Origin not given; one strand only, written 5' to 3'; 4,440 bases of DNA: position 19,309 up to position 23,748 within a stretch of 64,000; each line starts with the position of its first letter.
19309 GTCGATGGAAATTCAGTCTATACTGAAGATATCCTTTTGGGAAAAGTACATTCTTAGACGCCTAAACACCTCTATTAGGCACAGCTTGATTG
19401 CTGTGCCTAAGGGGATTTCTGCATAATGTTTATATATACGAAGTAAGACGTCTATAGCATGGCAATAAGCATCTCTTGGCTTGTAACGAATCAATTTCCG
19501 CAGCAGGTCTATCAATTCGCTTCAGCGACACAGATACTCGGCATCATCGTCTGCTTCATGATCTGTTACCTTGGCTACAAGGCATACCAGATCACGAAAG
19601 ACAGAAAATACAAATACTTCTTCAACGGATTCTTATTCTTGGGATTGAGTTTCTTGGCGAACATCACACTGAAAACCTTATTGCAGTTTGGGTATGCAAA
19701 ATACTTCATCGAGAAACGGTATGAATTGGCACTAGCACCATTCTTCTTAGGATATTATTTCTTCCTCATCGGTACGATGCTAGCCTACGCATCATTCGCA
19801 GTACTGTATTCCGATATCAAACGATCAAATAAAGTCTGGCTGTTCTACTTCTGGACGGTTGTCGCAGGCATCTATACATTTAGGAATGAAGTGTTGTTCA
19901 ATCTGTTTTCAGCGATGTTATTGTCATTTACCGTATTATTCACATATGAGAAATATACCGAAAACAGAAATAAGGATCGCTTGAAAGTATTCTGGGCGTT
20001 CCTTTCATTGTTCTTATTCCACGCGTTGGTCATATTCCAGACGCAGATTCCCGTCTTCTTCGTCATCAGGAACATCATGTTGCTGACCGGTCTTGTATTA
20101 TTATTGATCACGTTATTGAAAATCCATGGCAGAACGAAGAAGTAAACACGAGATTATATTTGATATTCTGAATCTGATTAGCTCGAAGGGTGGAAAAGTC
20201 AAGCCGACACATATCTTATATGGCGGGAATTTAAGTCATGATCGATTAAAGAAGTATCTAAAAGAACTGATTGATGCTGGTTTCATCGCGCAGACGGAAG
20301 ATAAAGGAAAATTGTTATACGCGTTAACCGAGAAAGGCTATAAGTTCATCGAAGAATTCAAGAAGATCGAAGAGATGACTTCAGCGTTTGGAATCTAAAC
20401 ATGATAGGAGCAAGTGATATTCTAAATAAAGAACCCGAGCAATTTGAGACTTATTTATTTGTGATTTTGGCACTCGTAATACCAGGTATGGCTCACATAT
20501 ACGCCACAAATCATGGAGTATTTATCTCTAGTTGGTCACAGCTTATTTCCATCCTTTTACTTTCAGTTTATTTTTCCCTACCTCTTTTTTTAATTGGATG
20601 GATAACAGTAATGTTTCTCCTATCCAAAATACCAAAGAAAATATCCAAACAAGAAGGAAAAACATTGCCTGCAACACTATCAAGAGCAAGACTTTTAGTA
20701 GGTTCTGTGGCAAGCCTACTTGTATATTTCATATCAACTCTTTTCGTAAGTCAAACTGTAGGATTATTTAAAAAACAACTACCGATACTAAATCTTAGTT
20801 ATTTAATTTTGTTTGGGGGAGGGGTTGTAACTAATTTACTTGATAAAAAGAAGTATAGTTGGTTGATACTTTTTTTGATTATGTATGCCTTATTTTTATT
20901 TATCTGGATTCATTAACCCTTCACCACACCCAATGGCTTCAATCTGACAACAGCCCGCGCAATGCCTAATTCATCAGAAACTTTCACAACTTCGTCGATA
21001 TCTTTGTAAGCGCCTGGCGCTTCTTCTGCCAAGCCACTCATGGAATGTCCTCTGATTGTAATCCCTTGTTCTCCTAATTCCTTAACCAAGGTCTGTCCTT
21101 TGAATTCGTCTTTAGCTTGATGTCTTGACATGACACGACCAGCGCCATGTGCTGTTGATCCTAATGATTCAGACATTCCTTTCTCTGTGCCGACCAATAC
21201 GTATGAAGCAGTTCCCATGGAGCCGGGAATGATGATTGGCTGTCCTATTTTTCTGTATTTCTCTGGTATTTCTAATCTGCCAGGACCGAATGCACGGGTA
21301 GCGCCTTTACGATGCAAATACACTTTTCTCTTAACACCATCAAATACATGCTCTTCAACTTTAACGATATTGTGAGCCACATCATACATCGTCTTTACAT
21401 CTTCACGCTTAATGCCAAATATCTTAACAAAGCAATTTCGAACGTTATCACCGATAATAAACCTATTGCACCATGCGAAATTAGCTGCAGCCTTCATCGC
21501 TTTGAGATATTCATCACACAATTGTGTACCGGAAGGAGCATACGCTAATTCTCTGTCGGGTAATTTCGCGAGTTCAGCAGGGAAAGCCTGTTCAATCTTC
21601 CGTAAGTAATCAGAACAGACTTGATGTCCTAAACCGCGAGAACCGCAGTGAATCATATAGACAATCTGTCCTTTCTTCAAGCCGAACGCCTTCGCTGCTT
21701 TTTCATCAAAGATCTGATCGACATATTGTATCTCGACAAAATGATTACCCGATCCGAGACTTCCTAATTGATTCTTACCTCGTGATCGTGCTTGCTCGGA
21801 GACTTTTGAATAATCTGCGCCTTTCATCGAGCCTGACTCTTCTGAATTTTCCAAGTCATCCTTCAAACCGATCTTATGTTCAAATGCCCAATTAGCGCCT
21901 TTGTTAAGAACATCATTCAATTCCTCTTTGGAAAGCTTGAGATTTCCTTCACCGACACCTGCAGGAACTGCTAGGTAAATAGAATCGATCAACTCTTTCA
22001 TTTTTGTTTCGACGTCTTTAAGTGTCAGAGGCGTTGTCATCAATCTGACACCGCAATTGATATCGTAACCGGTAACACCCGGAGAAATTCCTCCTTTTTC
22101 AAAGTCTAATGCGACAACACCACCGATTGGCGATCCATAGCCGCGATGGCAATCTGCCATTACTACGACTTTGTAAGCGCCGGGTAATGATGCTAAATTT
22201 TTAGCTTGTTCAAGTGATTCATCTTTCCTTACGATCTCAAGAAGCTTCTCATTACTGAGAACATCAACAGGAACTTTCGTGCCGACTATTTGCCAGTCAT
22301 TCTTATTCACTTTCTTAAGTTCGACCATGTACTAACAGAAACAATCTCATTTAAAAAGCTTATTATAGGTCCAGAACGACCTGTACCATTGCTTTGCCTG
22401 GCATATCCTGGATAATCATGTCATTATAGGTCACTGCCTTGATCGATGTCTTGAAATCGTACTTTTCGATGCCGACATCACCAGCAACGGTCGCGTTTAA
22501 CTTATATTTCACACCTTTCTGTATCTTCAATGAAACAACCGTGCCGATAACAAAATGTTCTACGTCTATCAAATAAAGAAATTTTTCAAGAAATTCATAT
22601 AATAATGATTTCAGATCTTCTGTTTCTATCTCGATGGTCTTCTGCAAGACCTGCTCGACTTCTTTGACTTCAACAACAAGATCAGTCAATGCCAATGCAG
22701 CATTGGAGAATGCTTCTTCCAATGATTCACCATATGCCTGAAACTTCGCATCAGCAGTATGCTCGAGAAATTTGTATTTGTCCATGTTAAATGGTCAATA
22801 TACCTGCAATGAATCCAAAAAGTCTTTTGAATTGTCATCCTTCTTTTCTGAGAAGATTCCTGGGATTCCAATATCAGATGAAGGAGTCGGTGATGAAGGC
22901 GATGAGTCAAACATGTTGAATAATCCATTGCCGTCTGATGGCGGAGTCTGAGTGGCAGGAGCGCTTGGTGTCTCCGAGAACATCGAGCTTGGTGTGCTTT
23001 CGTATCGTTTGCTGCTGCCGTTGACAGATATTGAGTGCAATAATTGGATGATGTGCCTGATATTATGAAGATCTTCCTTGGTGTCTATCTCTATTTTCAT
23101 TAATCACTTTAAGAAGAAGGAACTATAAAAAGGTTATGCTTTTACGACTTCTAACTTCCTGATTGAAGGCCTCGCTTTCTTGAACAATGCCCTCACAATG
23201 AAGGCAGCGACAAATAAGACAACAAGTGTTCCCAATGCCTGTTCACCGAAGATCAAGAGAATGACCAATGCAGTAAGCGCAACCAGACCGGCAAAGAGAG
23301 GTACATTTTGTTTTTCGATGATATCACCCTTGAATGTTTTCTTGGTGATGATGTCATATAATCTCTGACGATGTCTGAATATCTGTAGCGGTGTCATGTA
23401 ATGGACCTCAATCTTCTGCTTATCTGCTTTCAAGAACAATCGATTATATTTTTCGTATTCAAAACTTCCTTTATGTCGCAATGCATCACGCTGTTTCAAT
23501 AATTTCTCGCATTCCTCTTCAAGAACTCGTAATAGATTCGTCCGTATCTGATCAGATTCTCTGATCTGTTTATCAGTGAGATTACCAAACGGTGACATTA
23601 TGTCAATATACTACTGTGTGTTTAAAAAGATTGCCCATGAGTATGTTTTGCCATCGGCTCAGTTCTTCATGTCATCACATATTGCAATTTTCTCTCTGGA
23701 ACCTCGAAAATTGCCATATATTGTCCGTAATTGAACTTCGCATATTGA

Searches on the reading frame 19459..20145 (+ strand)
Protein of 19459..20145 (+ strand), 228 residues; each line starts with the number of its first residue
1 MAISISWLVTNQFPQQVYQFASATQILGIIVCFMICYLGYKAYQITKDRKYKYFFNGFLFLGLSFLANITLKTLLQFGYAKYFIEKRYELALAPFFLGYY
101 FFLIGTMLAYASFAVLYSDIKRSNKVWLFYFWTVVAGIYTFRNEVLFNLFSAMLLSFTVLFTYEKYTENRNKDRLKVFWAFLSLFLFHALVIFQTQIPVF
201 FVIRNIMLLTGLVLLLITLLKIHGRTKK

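Call 24: search_protein_families(library=pfam, max_evalue=0.1, proteins=[window:19459-20145:+])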
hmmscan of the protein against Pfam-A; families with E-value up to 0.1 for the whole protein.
window:19459-20145:+ (228 aa): 4 families
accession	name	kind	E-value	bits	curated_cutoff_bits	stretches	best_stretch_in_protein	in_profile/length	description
PF24365.1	DUF7521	-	0.0002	22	27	1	25-78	5-58/82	Family of unknown function (DUF7521)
PF07695.17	7TMR-DISM_7TM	-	0.0015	19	29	1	14-78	116-180/205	7TM diverse intracellular signalling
PF20040.4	DUF6442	-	0.028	15.1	25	2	129-192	34-99/102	Family of unknown function (DUF6442)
PF21944.1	Hemotin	-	0.074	13.2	27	0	27-50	10-33/74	Hemotin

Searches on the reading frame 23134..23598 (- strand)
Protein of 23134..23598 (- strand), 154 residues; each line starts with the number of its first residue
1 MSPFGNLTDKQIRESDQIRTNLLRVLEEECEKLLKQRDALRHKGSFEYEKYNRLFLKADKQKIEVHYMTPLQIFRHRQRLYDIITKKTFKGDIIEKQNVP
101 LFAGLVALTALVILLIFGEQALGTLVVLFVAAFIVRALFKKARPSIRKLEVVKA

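Call 24: search_protein_families(library=pfam, max_evalue=0.1, proteins=[window:23134-23598:-])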
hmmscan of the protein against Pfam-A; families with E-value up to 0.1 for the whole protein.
window:23134-23598:- (154 aa): 1 family
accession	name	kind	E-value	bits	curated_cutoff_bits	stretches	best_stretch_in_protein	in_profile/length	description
PF21418.3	LinB-like_C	-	0.046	13.9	27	1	21-77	44-101/124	Lincosamide nucleotidyltransferase-like, C-terminal domain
